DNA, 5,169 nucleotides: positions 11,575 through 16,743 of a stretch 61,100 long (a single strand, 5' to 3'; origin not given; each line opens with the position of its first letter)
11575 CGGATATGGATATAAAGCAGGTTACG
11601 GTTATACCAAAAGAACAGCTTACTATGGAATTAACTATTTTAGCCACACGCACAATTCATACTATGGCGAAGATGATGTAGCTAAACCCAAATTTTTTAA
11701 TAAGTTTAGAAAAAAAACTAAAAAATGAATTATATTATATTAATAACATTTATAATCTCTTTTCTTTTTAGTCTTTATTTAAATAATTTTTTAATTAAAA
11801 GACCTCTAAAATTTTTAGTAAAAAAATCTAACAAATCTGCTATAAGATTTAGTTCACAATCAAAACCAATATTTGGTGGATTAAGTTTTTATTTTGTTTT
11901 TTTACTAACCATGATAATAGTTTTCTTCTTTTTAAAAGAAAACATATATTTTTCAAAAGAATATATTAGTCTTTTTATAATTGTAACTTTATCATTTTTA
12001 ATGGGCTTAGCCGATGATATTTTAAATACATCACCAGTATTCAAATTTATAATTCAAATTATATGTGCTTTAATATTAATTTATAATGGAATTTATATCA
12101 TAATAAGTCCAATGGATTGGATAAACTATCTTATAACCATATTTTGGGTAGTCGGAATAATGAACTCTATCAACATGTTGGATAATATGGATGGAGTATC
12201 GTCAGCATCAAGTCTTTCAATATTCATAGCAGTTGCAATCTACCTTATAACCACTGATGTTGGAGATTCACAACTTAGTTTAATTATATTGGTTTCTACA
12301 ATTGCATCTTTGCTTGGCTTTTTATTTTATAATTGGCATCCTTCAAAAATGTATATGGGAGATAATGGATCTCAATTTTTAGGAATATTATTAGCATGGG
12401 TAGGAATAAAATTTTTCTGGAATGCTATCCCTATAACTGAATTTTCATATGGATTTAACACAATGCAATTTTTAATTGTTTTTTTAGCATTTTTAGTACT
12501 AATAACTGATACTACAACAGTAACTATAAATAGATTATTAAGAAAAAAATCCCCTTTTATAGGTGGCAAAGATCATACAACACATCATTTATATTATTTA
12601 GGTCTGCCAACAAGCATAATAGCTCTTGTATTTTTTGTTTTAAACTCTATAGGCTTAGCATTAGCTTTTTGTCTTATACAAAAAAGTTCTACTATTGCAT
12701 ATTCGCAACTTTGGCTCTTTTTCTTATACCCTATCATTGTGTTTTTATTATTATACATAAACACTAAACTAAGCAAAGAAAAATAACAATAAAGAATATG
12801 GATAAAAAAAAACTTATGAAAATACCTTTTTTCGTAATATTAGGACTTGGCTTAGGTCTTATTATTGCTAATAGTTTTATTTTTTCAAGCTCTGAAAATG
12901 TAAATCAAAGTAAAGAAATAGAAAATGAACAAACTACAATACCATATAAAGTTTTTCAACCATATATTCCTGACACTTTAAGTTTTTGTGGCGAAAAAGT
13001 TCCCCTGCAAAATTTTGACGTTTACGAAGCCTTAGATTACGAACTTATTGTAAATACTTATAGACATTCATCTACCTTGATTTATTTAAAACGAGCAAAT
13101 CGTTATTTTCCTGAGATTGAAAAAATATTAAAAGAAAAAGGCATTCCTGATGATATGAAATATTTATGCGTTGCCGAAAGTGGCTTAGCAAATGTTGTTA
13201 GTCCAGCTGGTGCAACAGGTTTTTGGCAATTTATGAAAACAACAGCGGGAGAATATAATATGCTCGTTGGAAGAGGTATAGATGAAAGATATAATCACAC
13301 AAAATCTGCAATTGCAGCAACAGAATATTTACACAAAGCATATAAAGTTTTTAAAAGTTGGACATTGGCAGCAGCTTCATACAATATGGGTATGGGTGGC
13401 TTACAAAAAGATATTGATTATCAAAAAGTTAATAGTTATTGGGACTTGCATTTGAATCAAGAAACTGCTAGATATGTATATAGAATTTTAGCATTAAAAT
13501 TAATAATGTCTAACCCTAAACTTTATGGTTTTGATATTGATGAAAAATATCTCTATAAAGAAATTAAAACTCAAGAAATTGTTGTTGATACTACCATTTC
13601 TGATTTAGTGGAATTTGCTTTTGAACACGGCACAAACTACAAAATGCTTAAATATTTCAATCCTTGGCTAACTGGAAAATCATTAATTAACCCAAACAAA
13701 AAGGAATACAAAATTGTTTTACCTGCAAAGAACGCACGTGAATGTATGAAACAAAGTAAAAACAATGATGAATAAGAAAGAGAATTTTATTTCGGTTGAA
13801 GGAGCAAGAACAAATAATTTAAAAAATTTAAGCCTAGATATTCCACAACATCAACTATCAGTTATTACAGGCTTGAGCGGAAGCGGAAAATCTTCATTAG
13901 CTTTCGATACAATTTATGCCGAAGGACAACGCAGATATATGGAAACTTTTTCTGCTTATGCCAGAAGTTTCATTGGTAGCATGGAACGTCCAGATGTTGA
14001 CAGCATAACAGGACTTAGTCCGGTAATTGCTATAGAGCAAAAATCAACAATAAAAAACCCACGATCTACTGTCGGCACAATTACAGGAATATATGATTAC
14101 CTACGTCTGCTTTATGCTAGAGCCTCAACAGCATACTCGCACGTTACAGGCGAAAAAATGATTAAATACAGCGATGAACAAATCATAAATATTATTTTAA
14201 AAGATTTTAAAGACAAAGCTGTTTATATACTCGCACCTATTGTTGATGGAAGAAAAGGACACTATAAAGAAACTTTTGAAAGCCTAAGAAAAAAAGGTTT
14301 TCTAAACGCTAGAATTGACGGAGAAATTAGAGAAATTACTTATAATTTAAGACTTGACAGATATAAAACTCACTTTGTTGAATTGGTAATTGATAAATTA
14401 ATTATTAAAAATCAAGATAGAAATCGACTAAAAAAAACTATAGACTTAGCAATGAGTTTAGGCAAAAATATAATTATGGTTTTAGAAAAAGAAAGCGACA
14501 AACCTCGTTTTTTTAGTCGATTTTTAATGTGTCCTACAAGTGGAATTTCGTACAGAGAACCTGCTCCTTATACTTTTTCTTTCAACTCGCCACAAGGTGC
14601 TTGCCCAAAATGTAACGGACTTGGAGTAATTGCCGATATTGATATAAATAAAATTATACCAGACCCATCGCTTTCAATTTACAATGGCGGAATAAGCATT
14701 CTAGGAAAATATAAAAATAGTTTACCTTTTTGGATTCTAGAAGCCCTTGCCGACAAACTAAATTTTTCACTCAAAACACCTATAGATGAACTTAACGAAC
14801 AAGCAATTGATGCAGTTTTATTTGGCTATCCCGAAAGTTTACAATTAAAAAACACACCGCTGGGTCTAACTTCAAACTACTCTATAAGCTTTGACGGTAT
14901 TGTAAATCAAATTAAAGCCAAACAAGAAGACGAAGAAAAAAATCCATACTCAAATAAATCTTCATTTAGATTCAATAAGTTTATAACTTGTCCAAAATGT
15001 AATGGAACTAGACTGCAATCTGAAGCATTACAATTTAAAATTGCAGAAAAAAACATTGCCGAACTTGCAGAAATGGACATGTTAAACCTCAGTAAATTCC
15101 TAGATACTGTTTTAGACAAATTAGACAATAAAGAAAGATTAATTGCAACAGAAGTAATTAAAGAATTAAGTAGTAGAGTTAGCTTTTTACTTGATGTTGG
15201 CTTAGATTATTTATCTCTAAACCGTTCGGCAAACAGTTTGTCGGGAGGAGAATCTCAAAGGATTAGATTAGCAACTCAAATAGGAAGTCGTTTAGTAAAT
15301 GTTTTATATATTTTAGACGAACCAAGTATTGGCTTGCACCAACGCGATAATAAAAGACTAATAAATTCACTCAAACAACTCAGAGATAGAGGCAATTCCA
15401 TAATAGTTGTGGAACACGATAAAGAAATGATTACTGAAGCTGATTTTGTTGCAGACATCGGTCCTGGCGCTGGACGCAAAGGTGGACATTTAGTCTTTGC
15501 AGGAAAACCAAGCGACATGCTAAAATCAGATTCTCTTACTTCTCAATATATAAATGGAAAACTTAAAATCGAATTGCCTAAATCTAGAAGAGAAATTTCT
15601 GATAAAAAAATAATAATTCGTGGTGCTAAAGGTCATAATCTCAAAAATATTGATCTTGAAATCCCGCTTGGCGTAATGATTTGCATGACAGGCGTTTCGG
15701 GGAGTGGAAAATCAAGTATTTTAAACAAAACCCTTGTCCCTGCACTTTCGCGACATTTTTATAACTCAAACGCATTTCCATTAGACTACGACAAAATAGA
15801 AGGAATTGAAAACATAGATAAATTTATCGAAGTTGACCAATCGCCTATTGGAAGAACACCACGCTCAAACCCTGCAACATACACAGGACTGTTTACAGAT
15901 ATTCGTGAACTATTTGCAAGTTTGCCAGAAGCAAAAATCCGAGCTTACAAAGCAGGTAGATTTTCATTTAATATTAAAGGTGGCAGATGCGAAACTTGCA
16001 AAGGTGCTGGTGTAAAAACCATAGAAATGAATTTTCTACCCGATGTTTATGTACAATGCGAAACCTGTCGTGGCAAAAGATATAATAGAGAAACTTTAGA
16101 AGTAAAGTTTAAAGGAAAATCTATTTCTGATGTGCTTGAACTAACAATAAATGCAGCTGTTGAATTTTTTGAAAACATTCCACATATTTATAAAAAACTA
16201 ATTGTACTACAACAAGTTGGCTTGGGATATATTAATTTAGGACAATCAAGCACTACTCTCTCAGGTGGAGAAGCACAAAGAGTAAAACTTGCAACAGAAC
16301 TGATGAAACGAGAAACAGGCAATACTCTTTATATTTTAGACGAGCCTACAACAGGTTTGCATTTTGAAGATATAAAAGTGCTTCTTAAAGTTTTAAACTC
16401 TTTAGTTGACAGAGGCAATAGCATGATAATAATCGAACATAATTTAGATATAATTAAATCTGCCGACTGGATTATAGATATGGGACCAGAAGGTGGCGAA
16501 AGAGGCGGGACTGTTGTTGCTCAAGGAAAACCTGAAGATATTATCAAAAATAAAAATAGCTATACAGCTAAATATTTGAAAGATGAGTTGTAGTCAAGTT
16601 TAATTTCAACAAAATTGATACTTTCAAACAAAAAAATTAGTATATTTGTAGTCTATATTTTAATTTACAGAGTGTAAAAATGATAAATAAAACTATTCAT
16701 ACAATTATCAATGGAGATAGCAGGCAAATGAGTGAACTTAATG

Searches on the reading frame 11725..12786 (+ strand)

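Call 71: search_protein_families(library=pfam, proteins=[window:11725-12786:+], max_evalue=0.00001)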
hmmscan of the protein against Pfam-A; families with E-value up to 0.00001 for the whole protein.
window:11725-12786:+ (353 aa): 1 family
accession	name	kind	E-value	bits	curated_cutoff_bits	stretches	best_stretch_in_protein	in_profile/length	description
PF00953.26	Glycos_transf_4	-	4.2e-31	108.5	27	1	81-229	2-158/160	Glycosyl transferase family 4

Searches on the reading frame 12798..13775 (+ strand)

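Call 71: search_protein_families(library=pfam, proteins=[window:12798-13775:+], max_evalue=0.00001)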
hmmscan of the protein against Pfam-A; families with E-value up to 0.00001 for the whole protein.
window:12798-13775:+ (325 aa): 1 family
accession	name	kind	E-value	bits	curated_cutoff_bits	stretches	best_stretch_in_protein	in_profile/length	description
PF01464.25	SLT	-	3.4e-19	69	21.3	1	117-215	14-114/117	Transglycosylase SLT domain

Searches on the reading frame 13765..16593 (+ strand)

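Call 72: search_protein_families(library=pfam, proteins=[window:13765-16593:+], max_evalue=0.00001)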
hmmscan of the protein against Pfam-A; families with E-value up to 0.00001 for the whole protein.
window:13765-16593:+ (942 aa): 7 families
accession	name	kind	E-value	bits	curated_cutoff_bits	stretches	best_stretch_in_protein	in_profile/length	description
PF17760.6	UvrA_inter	-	2.8e-28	98.4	23.3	1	137-242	3-108/109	UvrA interaction domain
PF17755.6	UvrA_DNA-bind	-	9.2e-22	77.9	23.2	1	293-392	1-101/110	UvrA DNA-binding domain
PF00005.33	ABC_tran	-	1.3e-19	71.6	25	0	817-863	91-137/137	ABC transporter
PF02463.25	SMC_N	-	3.5e-14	53.2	40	0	141-562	97-208/220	RecF/RecN/SMC N terminal domain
PF20703.3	nSTAND1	-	4.5e-07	30.3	27.1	0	638-664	35-61/379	Novel STAND NTPase 1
PF13555.12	AAA_29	-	8.9e-07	29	27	0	636-670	23-58/61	P-loop containing region of AAA domain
PF00684.25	DnaJ_CXXCXGXG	-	2.3e-06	28.2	32.7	0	741-772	17-51/65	DnaJ central domain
